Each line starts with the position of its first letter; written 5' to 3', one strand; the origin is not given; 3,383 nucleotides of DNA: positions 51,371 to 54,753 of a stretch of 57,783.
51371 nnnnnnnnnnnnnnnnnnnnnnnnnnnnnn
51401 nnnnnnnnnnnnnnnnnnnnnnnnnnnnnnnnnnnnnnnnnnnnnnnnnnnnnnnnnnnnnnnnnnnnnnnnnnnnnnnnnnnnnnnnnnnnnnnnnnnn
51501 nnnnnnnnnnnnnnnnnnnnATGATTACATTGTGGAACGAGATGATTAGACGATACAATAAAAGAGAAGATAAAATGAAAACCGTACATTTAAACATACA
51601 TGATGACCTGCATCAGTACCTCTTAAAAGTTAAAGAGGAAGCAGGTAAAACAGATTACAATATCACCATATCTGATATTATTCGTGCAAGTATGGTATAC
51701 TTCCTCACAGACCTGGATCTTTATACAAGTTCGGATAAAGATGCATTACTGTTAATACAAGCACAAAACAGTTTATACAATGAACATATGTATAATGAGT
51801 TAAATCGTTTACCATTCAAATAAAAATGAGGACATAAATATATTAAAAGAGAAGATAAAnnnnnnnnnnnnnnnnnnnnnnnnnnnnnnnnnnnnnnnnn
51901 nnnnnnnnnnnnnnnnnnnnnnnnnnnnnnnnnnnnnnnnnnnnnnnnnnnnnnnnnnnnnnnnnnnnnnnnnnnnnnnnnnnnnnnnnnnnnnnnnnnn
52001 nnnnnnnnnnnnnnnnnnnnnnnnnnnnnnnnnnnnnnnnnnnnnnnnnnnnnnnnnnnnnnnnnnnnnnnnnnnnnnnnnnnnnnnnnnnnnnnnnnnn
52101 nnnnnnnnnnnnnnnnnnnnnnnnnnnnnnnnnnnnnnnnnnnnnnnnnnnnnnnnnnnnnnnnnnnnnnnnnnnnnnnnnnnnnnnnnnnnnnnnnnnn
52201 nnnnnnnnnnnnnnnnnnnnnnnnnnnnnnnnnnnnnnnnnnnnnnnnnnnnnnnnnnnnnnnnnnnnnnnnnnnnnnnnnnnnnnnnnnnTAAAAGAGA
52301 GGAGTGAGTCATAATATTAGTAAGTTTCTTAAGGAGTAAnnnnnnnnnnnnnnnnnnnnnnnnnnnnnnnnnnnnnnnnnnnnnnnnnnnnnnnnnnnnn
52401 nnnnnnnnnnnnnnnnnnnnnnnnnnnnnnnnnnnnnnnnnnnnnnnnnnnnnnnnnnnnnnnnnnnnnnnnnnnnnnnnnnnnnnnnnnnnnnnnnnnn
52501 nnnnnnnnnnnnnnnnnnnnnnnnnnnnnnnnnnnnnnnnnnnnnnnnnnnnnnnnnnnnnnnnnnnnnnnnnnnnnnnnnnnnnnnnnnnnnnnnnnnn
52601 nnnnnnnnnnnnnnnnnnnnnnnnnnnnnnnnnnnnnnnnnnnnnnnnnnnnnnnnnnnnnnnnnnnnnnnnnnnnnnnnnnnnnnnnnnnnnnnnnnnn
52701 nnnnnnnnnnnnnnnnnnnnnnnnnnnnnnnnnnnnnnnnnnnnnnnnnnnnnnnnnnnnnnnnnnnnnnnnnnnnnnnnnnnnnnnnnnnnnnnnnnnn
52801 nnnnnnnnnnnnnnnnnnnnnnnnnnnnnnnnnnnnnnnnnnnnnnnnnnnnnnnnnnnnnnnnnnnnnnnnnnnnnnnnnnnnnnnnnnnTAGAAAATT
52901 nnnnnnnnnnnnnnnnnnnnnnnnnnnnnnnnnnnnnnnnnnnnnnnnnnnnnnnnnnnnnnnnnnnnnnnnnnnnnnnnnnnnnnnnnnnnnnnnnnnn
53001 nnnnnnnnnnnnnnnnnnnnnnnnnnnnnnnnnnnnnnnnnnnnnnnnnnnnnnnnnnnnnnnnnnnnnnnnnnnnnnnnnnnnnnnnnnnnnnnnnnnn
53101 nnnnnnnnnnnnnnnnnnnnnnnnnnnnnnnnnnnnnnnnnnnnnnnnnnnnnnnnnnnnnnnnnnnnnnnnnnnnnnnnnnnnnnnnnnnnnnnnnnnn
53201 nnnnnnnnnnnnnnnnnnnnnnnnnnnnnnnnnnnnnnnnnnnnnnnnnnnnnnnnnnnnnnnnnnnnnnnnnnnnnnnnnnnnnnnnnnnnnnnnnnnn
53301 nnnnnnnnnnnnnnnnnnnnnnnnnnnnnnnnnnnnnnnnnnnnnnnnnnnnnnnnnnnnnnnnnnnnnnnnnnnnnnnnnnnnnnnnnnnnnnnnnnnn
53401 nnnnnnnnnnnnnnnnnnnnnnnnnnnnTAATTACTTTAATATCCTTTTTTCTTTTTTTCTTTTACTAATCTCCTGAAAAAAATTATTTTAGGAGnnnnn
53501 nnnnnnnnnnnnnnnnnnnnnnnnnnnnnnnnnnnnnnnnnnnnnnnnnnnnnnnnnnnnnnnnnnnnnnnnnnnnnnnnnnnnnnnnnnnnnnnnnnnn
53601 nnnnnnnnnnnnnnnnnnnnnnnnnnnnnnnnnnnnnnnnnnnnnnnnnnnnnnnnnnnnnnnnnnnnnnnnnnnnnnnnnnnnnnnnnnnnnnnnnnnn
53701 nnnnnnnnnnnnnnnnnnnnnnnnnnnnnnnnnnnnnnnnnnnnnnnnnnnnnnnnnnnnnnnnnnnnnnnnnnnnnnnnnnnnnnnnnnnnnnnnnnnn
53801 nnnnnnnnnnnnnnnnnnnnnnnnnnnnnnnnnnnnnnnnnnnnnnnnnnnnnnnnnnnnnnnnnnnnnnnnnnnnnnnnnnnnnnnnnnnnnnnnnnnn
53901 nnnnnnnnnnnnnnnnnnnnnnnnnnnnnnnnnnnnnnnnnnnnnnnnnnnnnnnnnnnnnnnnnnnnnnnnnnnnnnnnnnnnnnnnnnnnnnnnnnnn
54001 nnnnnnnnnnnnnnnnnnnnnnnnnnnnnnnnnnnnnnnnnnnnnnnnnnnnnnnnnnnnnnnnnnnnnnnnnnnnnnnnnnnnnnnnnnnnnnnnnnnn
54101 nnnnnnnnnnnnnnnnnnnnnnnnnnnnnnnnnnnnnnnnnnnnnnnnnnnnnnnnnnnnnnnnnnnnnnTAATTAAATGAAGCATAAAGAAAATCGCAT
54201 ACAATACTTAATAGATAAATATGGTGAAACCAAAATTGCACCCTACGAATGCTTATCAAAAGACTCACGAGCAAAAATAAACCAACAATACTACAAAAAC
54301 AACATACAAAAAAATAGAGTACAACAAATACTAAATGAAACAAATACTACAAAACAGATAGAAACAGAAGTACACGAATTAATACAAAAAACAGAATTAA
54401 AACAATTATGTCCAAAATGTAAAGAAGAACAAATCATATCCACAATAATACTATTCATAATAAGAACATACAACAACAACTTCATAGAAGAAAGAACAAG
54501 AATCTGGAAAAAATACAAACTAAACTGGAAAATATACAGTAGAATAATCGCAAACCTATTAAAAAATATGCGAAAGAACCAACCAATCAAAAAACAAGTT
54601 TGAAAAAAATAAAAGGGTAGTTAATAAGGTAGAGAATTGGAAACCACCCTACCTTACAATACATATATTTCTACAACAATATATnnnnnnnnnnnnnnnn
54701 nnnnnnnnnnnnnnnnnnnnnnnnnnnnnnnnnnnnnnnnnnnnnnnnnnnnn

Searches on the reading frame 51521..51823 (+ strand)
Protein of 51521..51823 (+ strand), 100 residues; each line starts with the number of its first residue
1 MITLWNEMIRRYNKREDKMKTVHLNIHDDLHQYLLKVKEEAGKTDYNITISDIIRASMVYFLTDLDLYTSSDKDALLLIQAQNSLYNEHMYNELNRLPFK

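Call 123: search_protein_families(library=pfam, proteins=[window:51521-51823:+], max_evalue=0.05)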
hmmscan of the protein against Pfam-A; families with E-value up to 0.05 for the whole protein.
window:51521-51823:+ (100 aa): 1 family
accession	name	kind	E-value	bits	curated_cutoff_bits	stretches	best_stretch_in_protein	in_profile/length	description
PF14198.11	TnpV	-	0.027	14.9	27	1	2-44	23-65/111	Transposon-encoded protein TnpV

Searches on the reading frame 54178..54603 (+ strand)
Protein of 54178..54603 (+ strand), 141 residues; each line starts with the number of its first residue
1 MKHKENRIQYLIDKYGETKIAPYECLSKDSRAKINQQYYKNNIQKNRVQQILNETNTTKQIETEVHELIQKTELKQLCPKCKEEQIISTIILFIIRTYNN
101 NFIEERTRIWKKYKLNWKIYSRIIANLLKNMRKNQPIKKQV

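Call 123: search_protein_families(library=pfam, proteins=[window:54178-54603:+], max_evalue=0.05)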
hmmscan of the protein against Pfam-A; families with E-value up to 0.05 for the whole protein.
window:54178-54603:+ (141 aa): 2 families
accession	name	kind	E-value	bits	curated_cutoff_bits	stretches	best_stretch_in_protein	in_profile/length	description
PF13875.12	DUF4202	-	0.026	14.8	35.1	1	41-106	84-146/183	Domain of unknown function (DUF4202)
PF14205.11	Cys_rich_KTR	-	0.044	14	25.5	0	70-89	19-41/54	Cysteine-rich KTR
